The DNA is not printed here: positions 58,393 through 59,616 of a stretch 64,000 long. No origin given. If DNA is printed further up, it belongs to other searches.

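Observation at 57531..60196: Three-gene cassette (DUF4365-like nuclease-fold protein + HEPN-like candidate + membrane protein): candidate undescribed defense system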

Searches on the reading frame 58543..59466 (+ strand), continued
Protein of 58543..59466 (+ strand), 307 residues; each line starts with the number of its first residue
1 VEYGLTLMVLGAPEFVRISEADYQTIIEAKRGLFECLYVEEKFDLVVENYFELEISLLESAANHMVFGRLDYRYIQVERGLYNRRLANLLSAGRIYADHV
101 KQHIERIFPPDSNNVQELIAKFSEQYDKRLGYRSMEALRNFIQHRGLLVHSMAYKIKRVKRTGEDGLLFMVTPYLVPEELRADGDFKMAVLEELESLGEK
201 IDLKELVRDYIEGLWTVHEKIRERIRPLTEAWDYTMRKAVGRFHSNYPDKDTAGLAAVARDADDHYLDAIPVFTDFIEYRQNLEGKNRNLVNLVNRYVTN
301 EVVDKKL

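Call 58: get_annotated_region(hit=H6, flank=5000)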
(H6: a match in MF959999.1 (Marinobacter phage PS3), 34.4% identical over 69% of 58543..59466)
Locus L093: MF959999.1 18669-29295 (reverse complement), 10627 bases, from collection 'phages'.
description: Marinobacter phage PS3, complete genome.
organism: Marinobacter phage PS3 (NCBI taxid 2041341)
taxonomy: Viruses; Duplodnaviria; Heunggongvirae; Uroviricota; Caudoviricetes
host: Marinobacter; source: -; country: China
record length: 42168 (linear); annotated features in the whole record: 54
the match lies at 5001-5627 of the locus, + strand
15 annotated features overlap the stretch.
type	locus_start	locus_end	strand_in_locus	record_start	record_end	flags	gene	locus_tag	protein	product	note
CDS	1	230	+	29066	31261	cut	-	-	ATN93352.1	hypothetical protein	-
CDS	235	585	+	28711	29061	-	-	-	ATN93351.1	hypothetical protein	-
CDS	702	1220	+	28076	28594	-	-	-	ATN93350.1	hypothetical protein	-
CDS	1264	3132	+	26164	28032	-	-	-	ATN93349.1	terminase large subunit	-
CDS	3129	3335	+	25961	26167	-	-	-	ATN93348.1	hypothetical protein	-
CDS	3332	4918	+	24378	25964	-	-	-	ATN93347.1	portal protein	-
CDS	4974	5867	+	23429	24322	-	-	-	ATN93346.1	hypothetical protein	-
CDS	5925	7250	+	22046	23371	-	-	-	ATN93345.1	capsid and scaffold protein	-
CDS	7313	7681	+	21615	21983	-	-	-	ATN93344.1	hypothetical protein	-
CDS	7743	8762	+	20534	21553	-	-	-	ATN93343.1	major capsid protein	Phage major capsid protein #Fam0010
CDS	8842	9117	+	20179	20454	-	-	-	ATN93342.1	hypothetical protein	-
CDS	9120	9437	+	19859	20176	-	-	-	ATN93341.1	hypothetical protein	-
CDS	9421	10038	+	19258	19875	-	-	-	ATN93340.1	hypothetical protein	-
CDS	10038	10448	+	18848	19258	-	-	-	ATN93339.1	hypothetical protein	-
CDS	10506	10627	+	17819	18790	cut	-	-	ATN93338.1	hypothetical protein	-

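Call 64: fold_search(model_id=the predicted structure, library=pdb)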
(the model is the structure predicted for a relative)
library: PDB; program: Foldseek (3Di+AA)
matches with E <= 10: 428; with E <= 0.001: 0
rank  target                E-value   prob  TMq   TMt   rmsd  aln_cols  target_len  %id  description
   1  6w08_A                3.6e-02  0.12  0.12  0.11  26.2       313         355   11  Crystal Structure of Motility Associated Killing Factor E from Vibrio cholerae (released 2020-03-11)
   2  6t8d                  5.5e-02  0.20  0.18  0.17  27.3       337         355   10  The cytotoxin MakB from Vibrio cholerae (released 2020-11-18)
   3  4tql_A                7.5e-02  0.63  0.23  0.29  31.1       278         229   11  Computationally designed three helix bundle (released 2014-10-15)
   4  6w08_B                1.3e-01  0.08  0.13  0.12  26.8       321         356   12  Crystal Structure of Motility Associated Killing Factor E from Vibrio cholerae (released 2020-03-11)
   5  5dac_B                1.5e-01  0.23  0.20  0.15  28.8       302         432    9  ATP-gamma-S bound Rad50 from Chaetomium thermophilum in complex with DNA (released 2016-03-02)
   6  6w1w_A                1.6e-01  0.12  0.15  0.13  22.8       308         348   11  Crystal Structure of Motility Associated Killing Factor B from Vibrio cholerae (released 2020-03-25)
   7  4tql_B                2.0e-01  0.47  0.23  0.29  31.1       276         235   13  Computationally designed three helix bundle (released 2014-10-15)
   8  5ghe                  2.1e-01  0.13  0.19  0.16  26.9       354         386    9  Crystal Structure of Bacillus thuringiensis Cry6Aa2 Protoxin (released 2016-08-03)
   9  7jh6_A                2.5e-01  0.85  0.33  0.52   7.4       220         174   10  De novo designed two-domain di-Zn(II) and porphyrin-binding protein (released 2020-12-09)
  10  5da9_A                2.6e-01  0.38  0.19  0.15  27.8       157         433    9  ATP-gamma-S bound Rad50 from Chaetomium thermophilum in complex with the Rad50-binding domain of Mre11 (released 2016-03-02)
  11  3vr6_G                2.6e-01  0.14  0.12  0.19  22.6       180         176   14  Crystal structure of AMP-PNP bound Enterococcus hirae V1-ATPase [bV1] (released 2013-01-16)
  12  8ieb_A                3.6e-01  0.09  0.15  0.16  21.3       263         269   11  Cryo-EM structure of GPR156 of GPR156-miniGo-scFv16 complex (local refine) (released 2024-02-14)
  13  5a3f_C                3.6e-01  0.08  0.16  0.09  24.8       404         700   10  Crystal structure of the dynamin tetramer (released 2015-08-26)
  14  2cmr_A                3.8e-01  0.12  0.16  0.23  15.0       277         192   10  Crystal structure of the HIV-1 neutralizing antibody D5 Fab bound to the gp41 inner-core mimetic 5-helix (released 2006-10-16)
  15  4pho_C                4.2e-01  0.13  0.21  0.22  27.1       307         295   11  ClyA CC6/264 ox (2-303) (released 2014-09-24)
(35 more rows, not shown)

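Call 74: list_cluster_members(proteins=[P0001, P0121, P0132, P0133])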
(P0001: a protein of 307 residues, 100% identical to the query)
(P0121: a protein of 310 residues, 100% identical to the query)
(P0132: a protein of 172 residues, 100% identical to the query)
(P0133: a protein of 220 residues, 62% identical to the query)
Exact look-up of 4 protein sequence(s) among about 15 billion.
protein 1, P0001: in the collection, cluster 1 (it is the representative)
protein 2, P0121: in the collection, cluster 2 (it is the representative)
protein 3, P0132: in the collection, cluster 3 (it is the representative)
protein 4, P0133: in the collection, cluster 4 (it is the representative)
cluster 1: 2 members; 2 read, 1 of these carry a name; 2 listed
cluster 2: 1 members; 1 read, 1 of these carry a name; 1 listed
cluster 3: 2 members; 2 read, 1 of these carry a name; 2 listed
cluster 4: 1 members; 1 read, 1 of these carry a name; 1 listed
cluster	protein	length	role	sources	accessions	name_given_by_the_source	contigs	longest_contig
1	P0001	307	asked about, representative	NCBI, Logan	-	-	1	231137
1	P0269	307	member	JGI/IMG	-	hypothetical protein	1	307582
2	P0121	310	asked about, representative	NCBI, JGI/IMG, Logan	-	hypothetical protein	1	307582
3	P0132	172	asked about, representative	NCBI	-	-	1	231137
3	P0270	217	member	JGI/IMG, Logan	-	hypothetical protein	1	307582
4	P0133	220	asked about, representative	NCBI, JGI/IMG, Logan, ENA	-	hypothetical protein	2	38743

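Call 75: get_annotated_region(hit=H1, flank=4000)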
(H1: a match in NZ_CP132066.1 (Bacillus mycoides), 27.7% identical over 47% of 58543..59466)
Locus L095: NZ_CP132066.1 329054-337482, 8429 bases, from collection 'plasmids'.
description: Bacillus mycoides strain PAMC 29538 plasmid unnamed1, complete sequence
organism: Bacillus mycoides (NCBI taxid 1405)
taxonomy: Bacteria; Bacillota; Bacilli; Bacillales; Bacillaceae; Bacillus; Bacillus mycoides
host: -; source: whole organism,soil; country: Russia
typing (MOB-suite, as given by PLSDB): non-mobilizable; replicon rep_cluster_125
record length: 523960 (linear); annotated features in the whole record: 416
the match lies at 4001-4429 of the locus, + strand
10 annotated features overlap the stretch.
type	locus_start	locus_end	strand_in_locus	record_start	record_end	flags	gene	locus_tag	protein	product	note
CDS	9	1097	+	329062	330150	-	-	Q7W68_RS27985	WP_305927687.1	hypothetical protein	-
CDS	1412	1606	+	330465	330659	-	-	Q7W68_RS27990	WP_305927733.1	hypothetical protein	-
CDS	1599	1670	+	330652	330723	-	-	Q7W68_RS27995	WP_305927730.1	hypothetical protein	-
CDS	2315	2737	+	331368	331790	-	-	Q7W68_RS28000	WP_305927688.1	hypothetical protein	-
CDS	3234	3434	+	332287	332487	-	-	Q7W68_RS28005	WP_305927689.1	hypothetical protein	-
CDS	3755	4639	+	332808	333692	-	-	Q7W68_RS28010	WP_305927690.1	hypothetical protein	-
CDS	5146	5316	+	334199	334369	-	-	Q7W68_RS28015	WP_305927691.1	hypothetical protein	-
CDS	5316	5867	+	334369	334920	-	-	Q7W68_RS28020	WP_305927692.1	ABC-three component system protein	-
CDS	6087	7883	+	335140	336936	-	-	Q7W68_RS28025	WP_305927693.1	DUF2326 domain-containing protein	-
CDS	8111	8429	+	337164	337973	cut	-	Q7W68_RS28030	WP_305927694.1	hypothetical protein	-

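Call 76: get_annotated_region(hit=H2, flank=4000)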
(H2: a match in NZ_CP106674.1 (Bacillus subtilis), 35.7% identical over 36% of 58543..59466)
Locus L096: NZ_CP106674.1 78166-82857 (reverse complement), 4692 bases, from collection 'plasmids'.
description: Bacillus subtilis strain SRCM116268 plasmid unnamed1, complete sequence
organism: Bacillus subtilis (NCBI taxid 1423)
taxonomy: Bacteria; Bacillota; Bacilli; Bacillales; Bacillaceae; Bacillus; Bacillus subtilis
host: -; source: cell culture,soil; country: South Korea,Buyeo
typing (MOB-suite, as given by PLSDB): non-mobilizable; replicon rep_cluster_1454
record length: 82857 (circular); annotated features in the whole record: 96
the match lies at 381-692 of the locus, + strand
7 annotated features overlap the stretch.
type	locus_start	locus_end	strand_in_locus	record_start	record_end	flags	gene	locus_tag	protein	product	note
CDS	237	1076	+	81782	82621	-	-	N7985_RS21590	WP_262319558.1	hypothetical protein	-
CDS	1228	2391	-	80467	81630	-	-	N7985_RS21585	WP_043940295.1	tetratricopeptide repeat protein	-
CDS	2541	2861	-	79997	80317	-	-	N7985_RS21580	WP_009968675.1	hypothetical protein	-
CDS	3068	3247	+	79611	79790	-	-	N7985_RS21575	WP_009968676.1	hypothetical protein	-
CDS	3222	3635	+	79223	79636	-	-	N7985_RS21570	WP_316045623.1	HNH endonuclease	-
CDS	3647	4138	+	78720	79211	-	-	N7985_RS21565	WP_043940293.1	phage terminase small subunit P27 family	-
CDS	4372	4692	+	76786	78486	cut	-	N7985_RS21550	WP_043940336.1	terminase TerL endonuclease subunit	-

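Call 77: search_protein_families(library=pfam, proteins=[L095:3755-4639:+, L096:237-1076:+, L093:4974-5867:+, P0107, P0110, P0115, P0117, P0119, P0120, P0113], max_evalue=1)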
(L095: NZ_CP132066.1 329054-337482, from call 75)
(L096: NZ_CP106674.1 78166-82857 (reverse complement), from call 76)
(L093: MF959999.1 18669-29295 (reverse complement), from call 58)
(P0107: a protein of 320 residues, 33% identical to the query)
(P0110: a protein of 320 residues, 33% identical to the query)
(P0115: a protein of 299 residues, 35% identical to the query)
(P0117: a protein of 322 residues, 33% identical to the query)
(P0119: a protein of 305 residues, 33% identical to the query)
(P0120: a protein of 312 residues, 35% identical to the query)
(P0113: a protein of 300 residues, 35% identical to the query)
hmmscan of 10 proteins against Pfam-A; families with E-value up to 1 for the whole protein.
L095:3755-4639:+ (294 aa): 2 families
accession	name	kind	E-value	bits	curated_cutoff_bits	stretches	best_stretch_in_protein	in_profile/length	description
PF20141.4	Island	-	0.068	13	23.6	1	229-267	9-47/65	Brassinosteroid receptor island domain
PF15739.10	TSNAXIP1_N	-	0.32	11.7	27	0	206-267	40-99/111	Translin-associated factor X-interacting N-terminus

L096:237-1076:+ (279 aa): 1 family
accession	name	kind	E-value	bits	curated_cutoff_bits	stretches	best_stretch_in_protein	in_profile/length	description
PF19446.4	DUF5984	-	0.018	14.8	23.8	1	55-120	37-100/245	Family of unknown function (DUF5984)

L093:4974-5867:+ (297 aa): 0 families

P0107 (320 aa): 2 families
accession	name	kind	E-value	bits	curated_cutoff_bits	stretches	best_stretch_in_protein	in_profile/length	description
PF13265.11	DUF4056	-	0.2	11.4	23.6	1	86-160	123-196/266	Protein of unknown function (DUF4056)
PF22944.1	DGKD_4H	-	0.25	12.1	27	1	61-116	27-82/120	Diacylglycerol kinase delta, helical domain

P0110 (320 aa): 0 families

P0115 (299 aa): 0 families

P0117 (322 aa): 0 families

P0119 (305 aa): 4 families
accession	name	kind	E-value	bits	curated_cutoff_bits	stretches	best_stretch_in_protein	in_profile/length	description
PF06033.17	DUF918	-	0.024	14.9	27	1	27-69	96-139/152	Nucleopolyhedrovirus protein of unknown function (DUF918)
PF22911.1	PRAS_NT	-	0.041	14.7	27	1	192-218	41-67/68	Proline-rich AKT1 substrate 1, N-terminal domain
PF19932.4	DUF6395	-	0.23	11.9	25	0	14-67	71-124/174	Family of unknown function (DUF6395)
PF19807.5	DUF6290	-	0.48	11.1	27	1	183-204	28-49/72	Family of unknown function (DUF6290)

P0120 (312 aa): 1 family
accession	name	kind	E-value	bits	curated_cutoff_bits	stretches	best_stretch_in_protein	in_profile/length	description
PF12347.13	HJURP_C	-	0.093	12.9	22.7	1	37-50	25-38/60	Holliday junction regulator protein family C-terminal repeat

P0113 (300 aa): 2 families
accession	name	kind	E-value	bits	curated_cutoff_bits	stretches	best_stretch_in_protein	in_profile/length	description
PF11136.13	DUF2889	-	0.14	12.8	25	0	104-143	63-100/123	Protein of unknown function (DUF2889)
PF14563.12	DUF4444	-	0.18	11.9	31.6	1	35-47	13-25/42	Domain of unknown function (DUF4444)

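Call 85: find_related_loci(query=A2, collection=viral_contigs, flank=6000)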
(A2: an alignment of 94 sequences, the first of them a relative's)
Query A2 (307 aa) in viral_contigs; peptide patterns used: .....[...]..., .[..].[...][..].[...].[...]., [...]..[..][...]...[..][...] (x = any residue, [..] = any of these).
600 stretches matched a pattern (row limit reached: there are more); 8 encode a relative of the query (tblastn E <= 1e-3); 8 distinct loci.
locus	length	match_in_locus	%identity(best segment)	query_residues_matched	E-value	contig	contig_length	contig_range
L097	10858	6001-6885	35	3-296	1e-47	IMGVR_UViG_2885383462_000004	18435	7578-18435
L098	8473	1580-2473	32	2-305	3e-43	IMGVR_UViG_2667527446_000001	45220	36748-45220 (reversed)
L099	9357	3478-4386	30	1-301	3e-39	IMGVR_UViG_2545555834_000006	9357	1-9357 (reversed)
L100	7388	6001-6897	32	1-307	2e-38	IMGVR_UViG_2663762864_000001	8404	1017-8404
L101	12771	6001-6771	33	10-272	3e-33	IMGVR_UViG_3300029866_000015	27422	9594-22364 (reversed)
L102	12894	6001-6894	30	3-300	4e-31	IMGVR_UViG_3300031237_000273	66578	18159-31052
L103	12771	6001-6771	33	10-272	3e-33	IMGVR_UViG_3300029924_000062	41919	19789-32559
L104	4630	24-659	31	83-301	5e-20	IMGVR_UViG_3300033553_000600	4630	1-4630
